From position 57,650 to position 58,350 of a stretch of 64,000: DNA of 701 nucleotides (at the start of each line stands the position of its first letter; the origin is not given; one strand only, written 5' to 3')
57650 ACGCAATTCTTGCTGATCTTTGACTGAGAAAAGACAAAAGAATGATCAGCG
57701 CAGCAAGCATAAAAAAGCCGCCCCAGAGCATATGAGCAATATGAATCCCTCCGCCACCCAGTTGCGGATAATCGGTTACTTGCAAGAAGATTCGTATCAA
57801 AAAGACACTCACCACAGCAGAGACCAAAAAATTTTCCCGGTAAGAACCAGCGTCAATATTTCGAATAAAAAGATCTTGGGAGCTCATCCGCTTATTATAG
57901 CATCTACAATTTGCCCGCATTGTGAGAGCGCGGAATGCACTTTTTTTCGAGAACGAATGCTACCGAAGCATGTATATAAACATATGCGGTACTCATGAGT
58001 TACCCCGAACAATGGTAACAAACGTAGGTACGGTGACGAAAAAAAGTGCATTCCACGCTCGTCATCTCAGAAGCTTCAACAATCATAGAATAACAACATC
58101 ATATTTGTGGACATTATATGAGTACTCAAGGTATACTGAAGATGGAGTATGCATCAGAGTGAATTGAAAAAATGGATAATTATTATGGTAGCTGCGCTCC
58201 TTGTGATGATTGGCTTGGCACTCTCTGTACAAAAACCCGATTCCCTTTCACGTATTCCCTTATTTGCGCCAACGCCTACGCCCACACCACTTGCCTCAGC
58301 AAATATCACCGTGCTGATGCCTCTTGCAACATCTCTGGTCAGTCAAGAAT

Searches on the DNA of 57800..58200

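Call 65: search_rna_families(source=window, start=57800, end=58200, threshold=evalue, max_evalue=1)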
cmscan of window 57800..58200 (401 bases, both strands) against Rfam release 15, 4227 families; matches with E-value up to 1: 1.
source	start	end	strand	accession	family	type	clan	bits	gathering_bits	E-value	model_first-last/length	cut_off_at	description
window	57927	58060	-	RF03839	MIR2599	Gene; miRNA;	-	27.6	120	0.0029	1-132/132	no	MIR2599 microRNA precursor family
